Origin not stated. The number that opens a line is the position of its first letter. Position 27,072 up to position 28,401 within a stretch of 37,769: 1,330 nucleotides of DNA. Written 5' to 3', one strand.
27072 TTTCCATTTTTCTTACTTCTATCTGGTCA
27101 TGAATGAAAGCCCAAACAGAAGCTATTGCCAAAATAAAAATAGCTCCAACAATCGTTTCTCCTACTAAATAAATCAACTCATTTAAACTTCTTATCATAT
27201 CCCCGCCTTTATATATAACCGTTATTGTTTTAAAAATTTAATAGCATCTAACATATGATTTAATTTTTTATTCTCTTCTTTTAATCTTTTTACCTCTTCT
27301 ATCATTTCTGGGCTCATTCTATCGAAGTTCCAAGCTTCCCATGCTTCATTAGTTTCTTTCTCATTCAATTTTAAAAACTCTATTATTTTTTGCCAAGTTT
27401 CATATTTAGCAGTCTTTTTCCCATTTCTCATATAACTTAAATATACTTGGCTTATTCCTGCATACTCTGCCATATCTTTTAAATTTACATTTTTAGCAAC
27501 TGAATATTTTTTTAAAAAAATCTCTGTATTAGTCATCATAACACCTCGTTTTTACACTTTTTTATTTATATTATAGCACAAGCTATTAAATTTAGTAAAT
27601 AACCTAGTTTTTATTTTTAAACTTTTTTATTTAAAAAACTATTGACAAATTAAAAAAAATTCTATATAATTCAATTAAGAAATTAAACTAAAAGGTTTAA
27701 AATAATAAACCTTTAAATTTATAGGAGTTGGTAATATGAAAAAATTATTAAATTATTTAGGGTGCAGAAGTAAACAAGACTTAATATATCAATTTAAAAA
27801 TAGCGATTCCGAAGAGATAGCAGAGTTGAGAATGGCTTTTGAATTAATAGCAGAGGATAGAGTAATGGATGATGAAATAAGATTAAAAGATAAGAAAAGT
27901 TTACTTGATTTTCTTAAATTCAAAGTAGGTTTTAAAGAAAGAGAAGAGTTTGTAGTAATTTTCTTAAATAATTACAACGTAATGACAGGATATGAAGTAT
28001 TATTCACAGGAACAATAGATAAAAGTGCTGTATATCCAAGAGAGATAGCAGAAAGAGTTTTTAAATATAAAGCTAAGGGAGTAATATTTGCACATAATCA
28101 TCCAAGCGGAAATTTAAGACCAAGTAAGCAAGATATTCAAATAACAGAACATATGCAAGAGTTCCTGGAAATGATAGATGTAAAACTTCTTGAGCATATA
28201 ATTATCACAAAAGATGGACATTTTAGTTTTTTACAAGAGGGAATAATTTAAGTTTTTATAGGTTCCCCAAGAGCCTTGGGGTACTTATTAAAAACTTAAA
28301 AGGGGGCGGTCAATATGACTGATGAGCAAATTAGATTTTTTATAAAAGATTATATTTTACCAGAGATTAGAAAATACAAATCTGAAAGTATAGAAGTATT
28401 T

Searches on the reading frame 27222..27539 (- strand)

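Call 43: search_protein_families(library=pfam, proteins=[window:27222-27539:-], max_evalue=1)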
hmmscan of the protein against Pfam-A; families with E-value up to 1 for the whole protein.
window:27222-27539:- (105 aa): 6 families
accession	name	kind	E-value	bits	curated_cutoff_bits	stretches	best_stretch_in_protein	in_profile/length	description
PF01381.28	HTH_3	-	1.6e-07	31.7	23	1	10-59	2-51/55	Helix-turn-helix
PF12844.13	HTH_19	-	3e-05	24.3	30.2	1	8-62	3-57/64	Helix-turn-helix domain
PF13560.12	HTH_31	-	0.009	16.7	27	1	15-65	12-63/64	Helix-turn-helix domain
PF13443.12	HTH_26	-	0.0091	16.7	22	1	10-59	3-53/63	Cro/C1-type HTH DNA-binding domain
PF04967.18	HTH_10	-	0.066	13.5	23.1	1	12-36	18-42/53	HTH DNA binding domain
PF00356.27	LacI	-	0.093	13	27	1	20-54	2-36/46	Bacterial regulatory proteins, lacI family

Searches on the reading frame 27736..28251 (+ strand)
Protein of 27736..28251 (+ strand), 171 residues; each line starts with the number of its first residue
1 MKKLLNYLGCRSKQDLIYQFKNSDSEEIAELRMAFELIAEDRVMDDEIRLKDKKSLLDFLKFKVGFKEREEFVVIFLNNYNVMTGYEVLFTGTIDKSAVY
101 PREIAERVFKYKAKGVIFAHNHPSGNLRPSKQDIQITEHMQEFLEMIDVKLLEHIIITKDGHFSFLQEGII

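Call 26: search_protein_families(library=pfam, proteins=[window:27736-28251:+], max_evalue=0.01)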
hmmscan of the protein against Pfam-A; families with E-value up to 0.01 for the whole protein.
window:27736-28251:+ (171 aa): 1 family
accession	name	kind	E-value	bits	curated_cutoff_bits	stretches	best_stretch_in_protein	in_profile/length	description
PF04002.20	RadC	-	2.5e-39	134.4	22.1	1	52-169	3-120/121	RadC-like JAB domain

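Call 76: search_dna_similar(query=window:27736-28251:+, collection=plasmids, mode=protein, max_evalue=1e-15, max_rows=12)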
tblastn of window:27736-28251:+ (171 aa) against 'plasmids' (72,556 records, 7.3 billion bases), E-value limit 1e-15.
Records with a match: 1874; places in all: 1903; records where one place covers at least 80% of the query: 24.
Best place of each record, by identity: <60% 1874.
By first word of the organism name: Klebsiella 937; Salmonella 167; Enterobacter 161; Escherichia 131; Citrobacter 80; Vibrio 65; Pseudomonas 46; Aeromonas 36; Serratia 31; uncultured 17; and 83 more.
By predicted mobility (MOB-suite, as given by PLSDB): conjugative 1531; non-mobilizable 257; mobilizable 86.
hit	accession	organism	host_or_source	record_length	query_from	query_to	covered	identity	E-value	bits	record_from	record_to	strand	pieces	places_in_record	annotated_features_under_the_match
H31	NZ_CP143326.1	Cetobacterium somerae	intestine of Yellow Catfish,pure culture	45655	4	171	98%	42.3%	4e-28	116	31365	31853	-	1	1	JAB domain-containing protein | hypothetical protein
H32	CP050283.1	Klebsiella pneumoniae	Homo sapiens,blood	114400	2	171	99%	34.3%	3e-21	96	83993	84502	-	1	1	DNA repair protein RadC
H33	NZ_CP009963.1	Collimonas arenae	-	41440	7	169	95%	32.9%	2e-19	91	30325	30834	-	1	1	JAB domain-containing protein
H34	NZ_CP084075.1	Fusobacterium vincentii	-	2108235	64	171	63%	48.1%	5e-27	113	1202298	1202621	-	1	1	none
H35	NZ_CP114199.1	Vibrio parahaemolyticus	Penaeus vannamei,cell culture,Shrimp ...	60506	25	171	86%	34.7%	2e-20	94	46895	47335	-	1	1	radC: DNA repair protein RadC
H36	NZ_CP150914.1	Vibrio parahaemolyticus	Penaeus vannamei,cell culture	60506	25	171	86%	34.7%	2e-20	94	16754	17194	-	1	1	radC: DNA repair protein RadC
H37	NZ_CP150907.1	Vibrio parahaemolyticus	Penaeus vannamei,cell culture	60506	25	171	86%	34.7%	2e-20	94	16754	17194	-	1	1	radC: DNA repair protein RadC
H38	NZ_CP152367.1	Vibrio parahaemolyticus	Penaeus vannamei,cell culture,Shrimp ...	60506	25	171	86%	34.7%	2e-20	94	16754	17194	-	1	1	radC: DNA repair protein RadC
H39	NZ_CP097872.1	Vibrio parahaemolyticus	Penaeus vannamei,tissue sample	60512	25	171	86%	34.7%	2e-20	94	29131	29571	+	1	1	radC: DNA repair protein RadC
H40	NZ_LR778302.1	Denitratisoma oestradiolicum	-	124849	19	171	89%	33.3%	1e-21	97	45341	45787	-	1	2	radC: DNA repair protein RadC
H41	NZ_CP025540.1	Vibrio harveyi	-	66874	25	171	86%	34.0%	2e-20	94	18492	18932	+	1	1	radC: DNA repair protein RadC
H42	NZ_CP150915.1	Vibrio parahaemolyticus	Penaeus vannamei,cell culture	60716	25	171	86%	34.0%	4e-20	93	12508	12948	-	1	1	radC: DNA repair protein RadC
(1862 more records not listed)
